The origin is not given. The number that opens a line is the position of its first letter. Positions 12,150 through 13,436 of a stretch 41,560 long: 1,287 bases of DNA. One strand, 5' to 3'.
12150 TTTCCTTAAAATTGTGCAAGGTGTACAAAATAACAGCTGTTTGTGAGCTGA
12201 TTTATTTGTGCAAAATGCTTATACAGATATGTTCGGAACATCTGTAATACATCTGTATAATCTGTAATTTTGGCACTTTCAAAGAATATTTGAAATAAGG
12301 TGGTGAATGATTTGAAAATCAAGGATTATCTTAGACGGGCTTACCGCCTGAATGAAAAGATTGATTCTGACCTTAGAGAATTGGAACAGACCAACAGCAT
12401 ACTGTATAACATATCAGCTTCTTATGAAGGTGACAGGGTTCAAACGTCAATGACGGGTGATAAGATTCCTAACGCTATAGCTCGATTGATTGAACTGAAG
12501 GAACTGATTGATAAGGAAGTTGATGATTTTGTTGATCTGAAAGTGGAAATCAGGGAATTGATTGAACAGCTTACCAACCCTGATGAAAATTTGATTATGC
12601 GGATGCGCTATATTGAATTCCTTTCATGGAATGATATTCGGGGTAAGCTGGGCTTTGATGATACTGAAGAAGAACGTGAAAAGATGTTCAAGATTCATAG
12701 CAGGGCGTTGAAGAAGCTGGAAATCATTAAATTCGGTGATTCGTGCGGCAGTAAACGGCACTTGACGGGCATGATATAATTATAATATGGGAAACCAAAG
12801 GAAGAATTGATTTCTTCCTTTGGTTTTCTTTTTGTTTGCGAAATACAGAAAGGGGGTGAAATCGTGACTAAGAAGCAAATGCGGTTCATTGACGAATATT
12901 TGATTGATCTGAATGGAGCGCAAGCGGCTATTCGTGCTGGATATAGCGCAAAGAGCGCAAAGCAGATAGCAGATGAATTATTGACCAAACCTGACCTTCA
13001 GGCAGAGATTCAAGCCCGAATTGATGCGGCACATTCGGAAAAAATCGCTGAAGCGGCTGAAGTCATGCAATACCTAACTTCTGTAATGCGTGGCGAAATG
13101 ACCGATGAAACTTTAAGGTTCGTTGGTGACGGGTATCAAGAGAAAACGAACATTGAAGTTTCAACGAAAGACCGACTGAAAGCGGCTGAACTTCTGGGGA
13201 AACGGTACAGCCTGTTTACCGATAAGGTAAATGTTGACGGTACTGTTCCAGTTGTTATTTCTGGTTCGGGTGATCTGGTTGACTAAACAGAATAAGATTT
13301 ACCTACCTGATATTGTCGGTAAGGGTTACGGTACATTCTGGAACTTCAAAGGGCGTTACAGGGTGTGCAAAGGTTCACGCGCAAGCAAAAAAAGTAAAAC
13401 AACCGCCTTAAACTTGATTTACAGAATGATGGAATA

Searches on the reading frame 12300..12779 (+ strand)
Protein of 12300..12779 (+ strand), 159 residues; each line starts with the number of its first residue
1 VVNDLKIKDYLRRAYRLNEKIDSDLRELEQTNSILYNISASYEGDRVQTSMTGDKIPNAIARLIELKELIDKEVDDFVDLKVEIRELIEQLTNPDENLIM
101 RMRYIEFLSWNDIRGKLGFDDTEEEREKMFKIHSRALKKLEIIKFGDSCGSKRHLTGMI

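Call 10: search_protein_families(library=pfam, proteins=[window:12300-12779:+], max_evalue=0.01)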
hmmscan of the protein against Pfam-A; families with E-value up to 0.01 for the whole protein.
window:12300-12779:+ (159 aa): 1 family
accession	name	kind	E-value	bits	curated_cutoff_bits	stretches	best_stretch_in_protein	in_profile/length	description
PF07374.17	DUF1492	-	2e-07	31.5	21.5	1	41-122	6-86/100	Protein of unknown function (DUF1492)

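Call 11: search_protein_families(library=phrogs, proteins=[window:12300-12779:+], max_evalue=0.001)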
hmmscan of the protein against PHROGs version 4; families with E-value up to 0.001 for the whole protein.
window:12300-12779:+ (159 aa): 2 families
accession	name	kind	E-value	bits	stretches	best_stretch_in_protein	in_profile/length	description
phrog_36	-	transcription regulation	4.8e-21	76.4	1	6-148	55-191/220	transcriptional regulator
phrog_248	-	transcription regulation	0.00087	20.4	0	36-128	46-126/161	transcriptional activator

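Call 80: find_encoding_contigs(protein=window:12300-12779:+, flank=6000, max_places=8)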
Protein window:12300-12779:+ (159 aa): no gene with exactly this product is on record in the collection.

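Call 100: search_protein_families(library=ncbifam, proteins=[window:12300-12779:+], max_evalue=0.001)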
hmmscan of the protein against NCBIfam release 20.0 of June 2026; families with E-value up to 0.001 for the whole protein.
window:12300-12779:+ (159 aa): 0 families

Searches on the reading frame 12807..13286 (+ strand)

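Call 10: search_protein_families(library=pfam, proteins=[window:12807-13286:+], max_evalue=0.01)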
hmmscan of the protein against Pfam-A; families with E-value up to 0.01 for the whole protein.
window:12807-13286:+ (159 aa): 1 family
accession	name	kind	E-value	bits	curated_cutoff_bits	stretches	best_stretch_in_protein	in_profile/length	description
PF03592.21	Terminase_2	-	4.1e-34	118.7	26.1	1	21-144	2-138/141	Terminase small subunit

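Call 11: search_protein_families(library=phrogs, proteins=[window:12807-13286:+], max_evalue=0.001)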
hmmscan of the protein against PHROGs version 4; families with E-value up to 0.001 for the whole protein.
window:12807-13286:+ (159 aa): 5 families
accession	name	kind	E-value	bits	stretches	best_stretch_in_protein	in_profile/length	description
phrog_51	-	head and packaging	6.6e-43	148.3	1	21-152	90-229/261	terminase small subunit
phrog_17390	-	unknown function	4.2e-17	62.7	1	20-71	3-54/69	-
phrog_641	-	head and packaging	1.9e-08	36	1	20-88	3-70/162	terminase small subunit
phrog_2606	-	head and packaging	3.5e-07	30.9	1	21-146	90-214/310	terminase small subunit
phrog_5334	-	head and packaging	1.8e-06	29.2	1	22-145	19-124/162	terminase small subunit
